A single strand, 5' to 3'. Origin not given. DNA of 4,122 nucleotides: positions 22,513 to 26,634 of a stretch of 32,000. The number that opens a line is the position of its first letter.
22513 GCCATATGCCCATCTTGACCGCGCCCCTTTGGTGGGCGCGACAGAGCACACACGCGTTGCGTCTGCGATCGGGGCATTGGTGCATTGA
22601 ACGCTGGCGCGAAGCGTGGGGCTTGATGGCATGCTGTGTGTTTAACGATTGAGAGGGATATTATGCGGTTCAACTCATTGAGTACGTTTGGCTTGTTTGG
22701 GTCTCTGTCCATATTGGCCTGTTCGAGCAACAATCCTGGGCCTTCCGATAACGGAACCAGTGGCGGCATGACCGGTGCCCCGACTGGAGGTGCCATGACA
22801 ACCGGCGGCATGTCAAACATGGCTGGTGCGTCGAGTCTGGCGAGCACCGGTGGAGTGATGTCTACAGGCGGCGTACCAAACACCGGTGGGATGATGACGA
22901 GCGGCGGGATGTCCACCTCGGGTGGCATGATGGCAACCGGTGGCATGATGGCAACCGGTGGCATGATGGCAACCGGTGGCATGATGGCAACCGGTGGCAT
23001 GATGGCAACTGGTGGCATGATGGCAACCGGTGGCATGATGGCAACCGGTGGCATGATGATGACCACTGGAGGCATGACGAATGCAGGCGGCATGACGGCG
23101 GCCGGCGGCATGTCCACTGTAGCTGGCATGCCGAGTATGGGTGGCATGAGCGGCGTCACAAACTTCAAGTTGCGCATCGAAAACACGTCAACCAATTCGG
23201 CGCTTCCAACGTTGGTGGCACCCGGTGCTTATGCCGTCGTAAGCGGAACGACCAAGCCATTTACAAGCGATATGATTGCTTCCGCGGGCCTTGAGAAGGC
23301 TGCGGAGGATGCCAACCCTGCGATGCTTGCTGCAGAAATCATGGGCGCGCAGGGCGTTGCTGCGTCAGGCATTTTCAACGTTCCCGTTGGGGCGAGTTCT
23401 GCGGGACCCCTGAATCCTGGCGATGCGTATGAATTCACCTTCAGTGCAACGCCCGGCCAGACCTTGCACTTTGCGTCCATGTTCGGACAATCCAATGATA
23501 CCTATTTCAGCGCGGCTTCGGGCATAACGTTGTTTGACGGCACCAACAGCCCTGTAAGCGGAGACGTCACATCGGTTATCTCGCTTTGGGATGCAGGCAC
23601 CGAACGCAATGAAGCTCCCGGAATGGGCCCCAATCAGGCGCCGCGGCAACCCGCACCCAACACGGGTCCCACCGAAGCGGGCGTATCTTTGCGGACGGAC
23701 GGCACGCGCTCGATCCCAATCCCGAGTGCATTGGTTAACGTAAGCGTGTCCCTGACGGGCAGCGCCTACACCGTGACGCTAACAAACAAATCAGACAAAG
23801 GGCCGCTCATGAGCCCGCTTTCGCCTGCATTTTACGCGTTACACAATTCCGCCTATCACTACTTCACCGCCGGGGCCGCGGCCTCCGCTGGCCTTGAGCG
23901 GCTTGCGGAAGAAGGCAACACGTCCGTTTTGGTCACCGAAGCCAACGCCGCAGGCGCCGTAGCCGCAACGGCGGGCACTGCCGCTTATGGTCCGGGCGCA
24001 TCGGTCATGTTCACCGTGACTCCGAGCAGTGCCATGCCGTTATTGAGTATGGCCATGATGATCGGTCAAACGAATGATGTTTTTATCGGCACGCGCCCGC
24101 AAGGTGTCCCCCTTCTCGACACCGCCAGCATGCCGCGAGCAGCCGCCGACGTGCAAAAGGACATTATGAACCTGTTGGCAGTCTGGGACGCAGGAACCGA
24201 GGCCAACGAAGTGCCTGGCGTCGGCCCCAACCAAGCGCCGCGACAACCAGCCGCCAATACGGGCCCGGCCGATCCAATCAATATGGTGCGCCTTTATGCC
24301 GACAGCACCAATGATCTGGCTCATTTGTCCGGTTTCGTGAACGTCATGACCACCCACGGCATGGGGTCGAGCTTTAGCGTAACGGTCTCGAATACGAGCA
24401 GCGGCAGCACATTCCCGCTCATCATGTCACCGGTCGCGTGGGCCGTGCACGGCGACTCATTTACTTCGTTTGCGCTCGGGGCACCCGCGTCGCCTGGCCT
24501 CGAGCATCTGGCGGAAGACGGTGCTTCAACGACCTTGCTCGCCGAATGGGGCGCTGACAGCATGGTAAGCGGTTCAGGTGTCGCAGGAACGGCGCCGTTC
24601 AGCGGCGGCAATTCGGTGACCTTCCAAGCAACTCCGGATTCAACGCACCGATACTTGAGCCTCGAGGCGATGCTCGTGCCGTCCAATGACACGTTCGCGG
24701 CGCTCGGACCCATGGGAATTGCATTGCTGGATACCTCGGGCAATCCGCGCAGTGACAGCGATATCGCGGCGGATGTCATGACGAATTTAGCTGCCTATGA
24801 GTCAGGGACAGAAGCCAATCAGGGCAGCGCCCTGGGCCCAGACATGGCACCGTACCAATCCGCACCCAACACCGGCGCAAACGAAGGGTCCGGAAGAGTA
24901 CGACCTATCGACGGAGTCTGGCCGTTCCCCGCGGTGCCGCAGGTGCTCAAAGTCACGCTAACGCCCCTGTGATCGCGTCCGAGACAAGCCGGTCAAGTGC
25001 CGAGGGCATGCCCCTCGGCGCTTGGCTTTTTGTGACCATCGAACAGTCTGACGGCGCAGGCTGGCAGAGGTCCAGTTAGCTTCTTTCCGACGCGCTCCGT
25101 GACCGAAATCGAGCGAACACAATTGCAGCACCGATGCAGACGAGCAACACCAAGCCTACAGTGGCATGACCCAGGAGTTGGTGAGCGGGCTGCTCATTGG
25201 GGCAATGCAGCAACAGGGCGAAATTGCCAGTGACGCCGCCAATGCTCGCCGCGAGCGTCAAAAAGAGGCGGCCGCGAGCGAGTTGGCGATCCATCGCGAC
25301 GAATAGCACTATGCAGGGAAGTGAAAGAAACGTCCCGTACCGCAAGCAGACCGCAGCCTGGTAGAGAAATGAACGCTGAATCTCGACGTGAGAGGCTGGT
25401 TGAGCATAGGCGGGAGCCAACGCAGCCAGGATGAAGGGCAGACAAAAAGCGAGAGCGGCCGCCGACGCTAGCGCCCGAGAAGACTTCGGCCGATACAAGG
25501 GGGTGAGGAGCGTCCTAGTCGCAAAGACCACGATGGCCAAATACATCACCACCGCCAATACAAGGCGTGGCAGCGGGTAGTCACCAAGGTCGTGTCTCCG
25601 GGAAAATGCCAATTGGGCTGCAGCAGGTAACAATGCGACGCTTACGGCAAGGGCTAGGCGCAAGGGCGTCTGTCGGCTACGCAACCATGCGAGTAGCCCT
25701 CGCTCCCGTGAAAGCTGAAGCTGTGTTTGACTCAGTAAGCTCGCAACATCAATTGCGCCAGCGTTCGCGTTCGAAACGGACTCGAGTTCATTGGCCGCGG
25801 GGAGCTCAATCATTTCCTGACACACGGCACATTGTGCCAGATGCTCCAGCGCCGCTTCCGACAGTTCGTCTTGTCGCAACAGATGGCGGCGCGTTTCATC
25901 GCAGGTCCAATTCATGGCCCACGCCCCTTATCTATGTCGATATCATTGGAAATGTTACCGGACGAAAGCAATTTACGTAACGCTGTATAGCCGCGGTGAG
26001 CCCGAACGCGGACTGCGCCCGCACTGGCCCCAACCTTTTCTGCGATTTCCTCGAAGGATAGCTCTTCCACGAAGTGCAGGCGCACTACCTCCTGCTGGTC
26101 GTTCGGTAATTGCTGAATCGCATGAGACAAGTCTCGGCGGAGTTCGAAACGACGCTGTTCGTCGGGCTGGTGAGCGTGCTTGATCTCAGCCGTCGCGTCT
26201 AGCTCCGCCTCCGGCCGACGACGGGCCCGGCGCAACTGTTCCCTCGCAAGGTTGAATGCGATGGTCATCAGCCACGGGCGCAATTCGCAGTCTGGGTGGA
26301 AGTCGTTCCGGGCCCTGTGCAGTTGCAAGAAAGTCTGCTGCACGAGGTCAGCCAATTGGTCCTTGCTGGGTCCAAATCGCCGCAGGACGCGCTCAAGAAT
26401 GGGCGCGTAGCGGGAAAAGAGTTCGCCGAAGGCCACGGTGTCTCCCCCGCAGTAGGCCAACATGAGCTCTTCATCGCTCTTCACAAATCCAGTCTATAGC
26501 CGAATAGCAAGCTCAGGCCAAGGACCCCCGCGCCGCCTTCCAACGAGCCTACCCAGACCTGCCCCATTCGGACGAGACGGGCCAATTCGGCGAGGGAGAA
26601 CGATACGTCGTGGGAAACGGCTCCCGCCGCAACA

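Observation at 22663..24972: Lipoprotein combining an extreme Met/Gly-rich tract with three tandem spondin_N-like domains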

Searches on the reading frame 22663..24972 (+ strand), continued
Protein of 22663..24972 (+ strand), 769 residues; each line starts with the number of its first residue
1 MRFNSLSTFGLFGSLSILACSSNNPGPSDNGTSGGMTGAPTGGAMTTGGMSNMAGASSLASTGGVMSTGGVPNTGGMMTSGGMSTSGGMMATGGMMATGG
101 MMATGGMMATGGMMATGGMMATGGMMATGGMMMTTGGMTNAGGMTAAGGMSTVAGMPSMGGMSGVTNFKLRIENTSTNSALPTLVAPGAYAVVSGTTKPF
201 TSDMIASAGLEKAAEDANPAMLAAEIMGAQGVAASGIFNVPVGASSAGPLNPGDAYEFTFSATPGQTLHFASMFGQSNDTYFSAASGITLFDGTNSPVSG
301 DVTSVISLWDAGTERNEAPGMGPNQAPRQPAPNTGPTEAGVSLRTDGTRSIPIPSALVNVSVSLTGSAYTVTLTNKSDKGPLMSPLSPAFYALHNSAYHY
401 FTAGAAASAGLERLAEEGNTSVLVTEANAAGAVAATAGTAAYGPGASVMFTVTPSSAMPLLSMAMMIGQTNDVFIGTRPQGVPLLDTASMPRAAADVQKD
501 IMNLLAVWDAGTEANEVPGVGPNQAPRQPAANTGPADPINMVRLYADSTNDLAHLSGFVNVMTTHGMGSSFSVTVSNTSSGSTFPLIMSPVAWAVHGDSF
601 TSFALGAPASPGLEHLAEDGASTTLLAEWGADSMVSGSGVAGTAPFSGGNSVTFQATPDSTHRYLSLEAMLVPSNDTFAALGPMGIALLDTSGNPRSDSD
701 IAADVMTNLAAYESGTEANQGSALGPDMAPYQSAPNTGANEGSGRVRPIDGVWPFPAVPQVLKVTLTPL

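Call 78: search_protein_representatives(alignment_id=A1)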
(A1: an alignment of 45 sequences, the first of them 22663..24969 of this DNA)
Query: 45 sequences, 690 profile positions. Proteins with E-value up to 0.001 (for the whole library): 5420; up to 1e-10: 2885; up to 1e-30: 865. The best 150 are listed.
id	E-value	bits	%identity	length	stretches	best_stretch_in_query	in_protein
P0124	0.0e+00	1821.0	-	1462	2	64-689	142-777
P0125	0.0e+00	1804.4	-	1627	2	71-688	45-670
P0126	0.0e+00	1255.3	-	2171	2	60-688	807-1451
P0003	2.5e-281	951.3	-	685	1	14-689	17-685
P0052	6.6e-280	946.6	-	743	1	1-689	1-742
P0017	3.1e-276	934.5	-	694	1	6-689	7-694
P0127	2.7e-265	898.4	-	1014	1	69-688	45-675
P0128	3.8e-265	897.8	-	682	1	1-689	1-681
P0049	4.7e-261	884.3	-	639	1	70-688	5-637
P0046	1.9e-259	879.0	-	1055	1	69-688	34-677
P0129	3.3e-256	868.3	-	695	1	11-688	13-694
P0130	1.2e-255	866.5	-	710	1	9-689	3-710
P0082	1.9e-253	859.2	-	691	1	8-687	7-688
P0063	2.3e-252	855.6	-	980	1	74-689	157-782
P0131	1.6e-251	852.8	-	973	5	87-294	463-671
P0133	1.2e-242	823.5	-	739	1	1-689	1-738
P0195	2.5e-135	468.8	-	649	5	156-373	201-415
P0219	1.5e-117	410.0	-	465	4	93-277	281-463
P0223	2.4e-116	406.0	-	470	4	94-281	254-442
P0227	6.4e-115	401.3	-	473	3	89-276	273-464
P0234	2.0e-109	383.2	-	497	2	145-338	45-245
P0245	6.5e-104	365.0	-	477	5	83-278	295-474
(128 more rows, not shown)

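Call 80: search_protein_families(library=ncbifam, proteins=[P0219, P0234, P0245, P0133, P0128, P0227, P0223, P0195, P0094], max_evalue=0.01)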
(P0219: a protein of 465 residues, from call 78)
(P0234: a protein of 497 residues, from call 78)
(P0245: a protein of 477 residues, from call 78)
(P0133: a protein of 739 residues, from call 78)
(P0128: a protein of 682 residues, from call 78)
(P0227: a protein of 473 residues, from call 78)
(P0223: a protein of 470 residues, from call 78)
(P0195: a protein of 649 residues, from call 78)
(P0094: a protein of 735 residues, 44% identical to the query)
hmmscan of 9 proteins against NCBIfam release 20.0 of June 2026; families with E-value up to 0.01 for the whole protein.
P0219 (465 aa): 1 family
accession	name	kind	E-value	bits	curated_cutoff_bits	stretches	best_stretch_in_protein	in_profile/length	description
NF038123.1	NF038123_dom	domain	1.3e-59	201.8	40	3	276-461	8-206/206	spondin domain-containing protein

P0234 (497 aa): 1 family
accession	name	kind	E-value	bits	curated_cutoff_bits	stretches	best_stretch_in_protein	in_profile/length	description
NF038123.1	NF038123_dom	domain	4.8e-77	258.7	40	3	255-430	14-189/206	spondin domain-containing protein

P0245 (477 aa): 1 family
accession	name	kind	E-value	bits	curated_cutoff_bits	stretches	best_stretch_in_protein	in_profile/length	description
NF038123.1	NF038123_dom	domain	7.6e-63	212.3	40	3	296-464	8-173/206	spondin domain-containing protein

P0133 (739 aa): 1 family
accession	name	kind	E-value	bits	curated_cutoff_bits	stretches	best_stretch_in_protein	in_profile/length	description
NF038123.1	NF038123_dom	domain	8.8e-99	329.7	40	3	525-733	2-205/206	spondin domain-containing protein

P0128 (682 aa): 2 families
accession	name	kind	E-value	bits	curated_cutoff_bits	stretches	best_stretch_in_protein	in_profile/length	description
NF038123.1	NF038123_dom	domain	8.5e-94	313.4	40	3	488-677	13-206/206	spondin domain-containing protein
NF053532.1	lipo_SCO4651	subfamily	0.0083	15.8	65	0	304-360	142-195/277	SCO4651 family lipoprotein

P0227 (473 aa): 1 family
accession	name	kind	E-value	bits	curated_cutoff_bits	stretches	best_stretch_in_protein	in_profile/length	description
NF038123.1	NF038123_dom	domain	3e-73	246.3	40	3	276-463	13-206/206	spondin domain-containing protein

P0223 (470 aa): 1 family
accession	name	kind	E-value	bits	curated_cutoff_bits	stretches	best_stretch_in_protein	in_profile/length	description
NF038123.1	NF038123_dom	domain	5.6e-67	225.8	40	3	252-436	13-206/206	spondin domain-containing protein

P0195 (649 aa): 1 family
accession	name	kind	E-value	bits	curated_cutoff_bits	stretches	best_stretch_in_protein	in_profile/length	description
NF038123.1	NF038123_dom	domain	8.2e-98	326.5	40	5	470-639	14-203/206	spondin domain-containing protein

P0094 (735 aa): 1 family
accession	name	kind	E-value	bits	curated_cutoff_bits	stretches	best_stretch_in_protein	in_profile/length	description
NF038123.1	NF038123_dom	domain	3e-95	318.2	40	3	531-709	3-163/206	spondin domain-containing protein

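Call 85: find_encoding_contigs(protein=P0098, flank=9000, max_places=1)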
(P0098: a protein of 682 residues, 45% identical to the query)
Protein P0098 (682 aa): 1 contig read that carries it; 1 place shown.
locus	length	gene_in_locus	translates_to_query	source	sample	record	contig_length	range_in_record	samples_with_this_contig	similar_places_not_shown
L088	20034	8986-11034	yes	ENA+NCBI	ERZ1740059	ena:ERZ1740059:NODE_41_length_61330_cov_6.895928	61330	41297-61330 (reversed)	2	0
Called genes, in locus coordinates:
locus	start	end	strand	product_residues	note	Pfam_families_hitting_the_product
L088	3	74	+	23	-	?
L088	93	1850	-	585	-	PF00069:Pkinase, PF07714:PK_Tyr_Ser-Thr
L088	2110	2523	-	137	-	-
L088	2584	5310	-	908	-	PF22422:MGH1-like_GH, PF03200:Glyco_hydro_63 (faint), PF22422:MGH1-like_GH (weak)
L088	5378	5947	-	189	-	PF16036:Chalcone_3, PF16035:Chalcone_2 (faint)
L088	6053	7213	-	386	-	PF04055:Radical_SAM, PF06969:HemN_C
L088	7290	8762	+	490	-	PF02445:NadA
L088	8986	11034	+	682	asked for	PF06468:Spond_N (weak)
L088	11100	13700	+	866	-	PF17936:Big_6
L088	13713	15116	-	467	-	PF00015:MCPsignal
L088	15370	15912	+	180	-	PF07700:HNOB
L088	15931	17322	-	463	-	-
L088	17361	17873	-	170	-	PF10604:Polyketide_cyc2, PF08327:AHSA1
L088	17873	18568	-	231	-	PF13545:HTH_Crp_2 (faint), PF01022:HTH_5, PF01047:MarR (faint), PF12802:MarR_2 (weak), PF12840:HTH_20, PF09339:HTH_IclR (weak), PF12802:MarR_2 (weak), PF12840:HTH_20, +4 more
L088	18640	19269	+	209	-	PF01243:PNPOx_N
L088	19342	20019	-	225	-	PF03992:ABM (faint)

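Call 86: find_encoding_contigs(protein=P0003, flank=8000, max_places=1)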
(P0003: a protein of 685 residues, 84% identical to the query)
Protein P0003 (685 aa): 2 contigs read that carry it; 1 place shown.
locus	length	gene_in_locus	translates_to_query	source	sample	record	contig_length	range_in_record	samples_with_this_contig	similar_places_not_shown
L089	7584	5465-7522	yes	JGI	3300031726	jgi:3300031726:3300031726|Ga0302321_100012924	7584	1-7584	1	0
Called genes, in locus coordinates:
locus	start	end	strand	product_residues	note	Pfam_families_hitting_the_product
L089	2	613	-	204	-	?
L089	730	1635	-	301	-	PF09206:ArabFuran-catal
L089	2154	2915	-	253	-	-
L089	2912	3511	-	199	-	PF04542:Sigma70_r2, PF08281:Sigma70_r4_2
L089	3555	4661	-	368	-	-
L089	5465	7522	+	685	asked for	PF06468:Spond_N (weak)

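Call 88: search_protein_families(library=pfam, proteins=[L089:3555-4661:-, L089:2154-2915:-, L089:2912-3511:-, L024:998-2917:+, L088:11100-13700:+], max_evalue=0.01)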
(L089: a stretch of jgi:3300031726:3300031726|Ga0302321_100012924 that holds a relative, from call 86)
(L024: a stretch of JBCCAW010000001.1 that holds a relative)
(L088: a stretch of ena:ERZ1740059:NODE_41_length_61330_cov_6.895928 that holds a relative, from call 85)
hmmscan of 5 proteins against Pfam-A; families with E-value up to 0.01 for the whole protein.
L089:3555-4661:- (368 aa): 0 families

L089:2154-2915:- (253 aa): 0 families

L089:2912-3511:- (199 aa): 6 families
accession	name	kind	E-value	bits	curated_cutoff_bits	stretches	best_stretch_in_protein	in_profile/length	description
PF08281.18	Sigma70_r4_2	-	4.4e-10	39.5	25.7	1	132-182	2-52/54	Sigma-70, region 4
PF04542.20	Sigma70_r2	-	4.4e-09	36.5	24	1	32-95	1-66/71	Sigma-70 region 2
PF13384.12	HTH_23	-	0.00065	19.9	24.6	1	148-172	10-33/50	Homeodomain-like domain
PF04545.22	Sigma70_r4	-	0.00091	19.1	24.1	1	138-182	2-46/50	Sigma-70, region 4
PF22233.2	PhyR_sigma-like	-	0.0024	18.1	27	1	140-175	3-38/50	Response regulator PhyR, sigma-like domain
PF07638.17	Sigma70_ECF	-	0.0042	17.4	21.1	1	117-188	116-183/185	ECF sigma factor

L024:998-2917:+ (639 aa): 0 families

L088:11100-13700:+ (866 aa): 3 families
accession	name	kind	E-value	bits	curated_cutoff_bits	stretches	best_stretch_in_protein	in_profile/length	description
PF17936.7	Big_6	-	2.4e-09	37.7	27.6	1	156-216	17-75/83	Bacterial Ig domain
PF09136.16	Glucodextran_B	-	0.0008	19.7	27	0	231-285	3-55/83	Glucodextranase, domain B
PF08450.18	SGL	-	0.00093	19.3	26.3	0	623-699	161-239/246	SMP-30/Gluconolactonase/LRE-like region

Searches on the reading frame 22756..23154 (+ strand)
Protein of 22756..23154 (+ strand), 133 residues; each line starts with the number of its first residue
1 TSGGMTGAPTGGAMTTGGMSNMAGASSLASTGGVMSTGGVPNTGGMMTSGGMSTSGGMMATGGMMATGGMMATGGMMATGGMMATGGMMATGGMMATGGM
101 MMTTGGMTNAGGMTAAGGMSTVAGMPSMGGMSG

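Call 50: find_homologous_proteins(query=window:22756-23154:+, max_evalue=0.001)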
Query seq(133 aa) (133 aa): 1 proteins with E <= 0.001 among 2790 candidates.
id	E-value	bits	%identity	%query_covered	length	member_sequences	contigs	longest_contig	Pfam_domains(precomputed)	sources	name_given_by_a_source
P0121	2.4e-5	42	60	26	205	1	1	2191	-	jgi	-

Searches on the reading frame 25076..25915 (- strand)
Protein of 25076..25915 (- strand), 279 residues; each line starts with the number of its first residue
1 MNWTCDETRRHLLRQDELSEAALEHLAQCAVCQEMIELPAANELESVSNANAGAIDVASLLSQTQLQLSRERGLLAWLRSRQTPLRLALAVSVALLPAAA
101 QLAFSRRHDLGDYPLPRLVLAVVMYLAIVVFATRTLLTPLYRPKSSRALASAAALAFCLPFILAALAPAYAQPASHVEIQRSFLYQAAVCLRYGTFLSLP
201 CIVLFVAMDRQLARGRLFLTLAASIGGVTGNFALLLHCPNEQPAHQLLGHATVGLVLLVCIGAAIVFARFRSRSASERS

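Call 10: search_protein_families(library=pfam, proteins=[window:25076-25915:-], max_evalue=0.01)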
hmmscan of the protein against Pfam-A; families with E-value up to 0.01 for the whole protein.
window:25076-25915:- (279 aa): 1 family
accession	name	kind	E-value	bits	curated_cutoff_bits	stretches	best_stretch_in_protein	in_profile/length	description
PF06532.16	NrsF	-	6.4e-10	39.6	26.8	1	83-266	13-198/204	Negative regulator of sigma F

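Call 40: search_protein_families(library=ncbifam, proteins=[window:25076-25915:-], max_evalue=0.01)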
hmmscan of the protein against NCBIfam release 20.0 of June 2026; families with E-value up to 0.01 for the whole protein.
window:25076-25915:- (279 aa): 0 families

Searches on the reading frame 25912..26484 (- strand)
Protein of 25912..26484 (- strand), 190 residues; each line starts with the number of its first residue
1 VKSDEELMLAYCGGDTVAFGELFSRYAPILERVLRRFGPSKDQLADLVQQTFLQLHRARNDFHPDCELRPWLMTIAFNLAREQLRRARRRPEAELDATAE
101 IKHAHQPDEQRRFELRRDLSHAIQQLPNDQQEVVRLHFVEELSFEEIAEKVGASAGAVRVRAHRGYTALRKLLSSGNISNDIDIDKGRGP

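Call 10: search_protein_families(library=pfam, proteins=[window:25912-26484:-], max_evalue=0.01)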
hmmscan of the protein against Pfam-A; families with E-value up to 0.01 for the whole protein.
window:25912-26484:- (190 aa): 6 families
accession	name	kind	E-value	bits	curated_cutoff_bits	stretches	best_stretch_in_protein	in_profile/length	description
PF08281.18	Sigma70_r4_2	-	4.5e-15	55.5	25.7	1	117-169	2-54/54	Sigma-70, region 4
PF04542.20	Sigma70_r2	-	7.8e-14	51.7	24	1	22-90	1-71/71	Sigma-70 region 2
PF04545.22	Sigma70_r4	-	3e-12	46.3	24.1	1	122-171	1-50/50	Sigma-70, region 4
PF07638.17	Sigma70_ECF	-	6.5e-05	23.3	21.1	1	15-159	15-169/185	ECF sigma factor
PF04297.20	UPF0122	-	0.0017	19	22.7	1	126-163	18-55/101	Putative helix-turn-helix protein, YlxM / p13 like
PF13404.12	HTH_AsnC-type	-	0.0031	17.7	27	1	142-163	18-39/42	AsnC-type helix-turn-helix domain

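Call 40: search_protein_families(library=ncbifam, proteins=[window:25912-26484:-], max_evalue=0.01)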
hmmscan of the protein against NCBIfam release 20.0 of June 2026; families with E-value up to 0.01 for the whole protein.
window:25912-26484:- (190 aa): 96 families (the best 25 are shown)
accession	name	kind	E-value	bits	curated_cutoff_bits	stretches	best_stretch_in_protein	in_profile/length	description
NF009166.1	PRK12513.1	equivalog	1.1e-31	110.1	206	1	2-175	7-188/193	RNA polymerase sigma factor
TIGR02937.1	sigma70-ECF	superfamily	1.3e-30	106.2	42.9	1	18-172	2-164/165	sigma-70 family RNA polymerase sigma factor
NF007225.0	PRK09643.1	equivalog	5.8e-29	101.2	190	1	2-179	12-188/204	RNA polymerase sigma factor SigM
TIGR02983.1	SigE-fam_strep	subfamily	1.6e-27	96.3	141.55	1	18-175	7-160/162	SigE family RNA polymerase sigma factor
NF009165.0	PRK12512.1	equivalog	6.4e-26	91.1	198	1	6-174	11-180/184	RNA polymerase sigma factor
NF008888.0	PRK11922.1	equivalog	1.1e-23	84.1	204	1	2-174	15-197/231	RNA polymerase sigma factor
TIGR02989.1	Sig-70_gvs1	subfamily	8.7e-23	81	124.55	1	18-169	2-154/158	RNA polymerase sigma-70 factor, Rhodopirellula/Verrucomicrobium family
TIGR02985.1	Sig70_bacteroi1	subfamily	3e-22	79.6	126.4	1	18-173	2-162/162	RNA polymerase sigma-70 factor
NF009176.0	PRK12524.1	equivalog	2.4e-21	76.4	264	1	3-175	12-186/196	RNA polymerase sigma factor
TIGR02952.1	Sig70_famx2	equivalog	2.6e-21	76.3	206.45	1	14-173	8-170/170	ECF subfamily RNA polymerase sigma factor, BldN family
NF009191.0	PRK12539.1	subfamily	2.8e-21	75.9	171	1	5-174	9-180/185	sigma-70 family RNA polymerase sigma factor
NF009172.0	PRK12519.1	subfamily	2.8e-21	75.9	222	1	2-174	14-190/194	RNA polymerase sigma factor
TIGR02984.1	Sig-70_plancto1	subfamily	3.7e-21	75.6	183.75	1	14-173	4-188/189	RNA polymerase sigma-70 factor, Planctomycetaceae-specific subfamily 1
NF058625.1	sigma_PG0214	equivalog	1.1e-20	74.1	130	1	21-174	8-162/170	GFO_1088 family ECF-type sigma factor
NF009188.0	PRK12536.1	subfamily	1.3e-20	74.1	250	1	6-173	19-186/190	RNA polymerase sigma factor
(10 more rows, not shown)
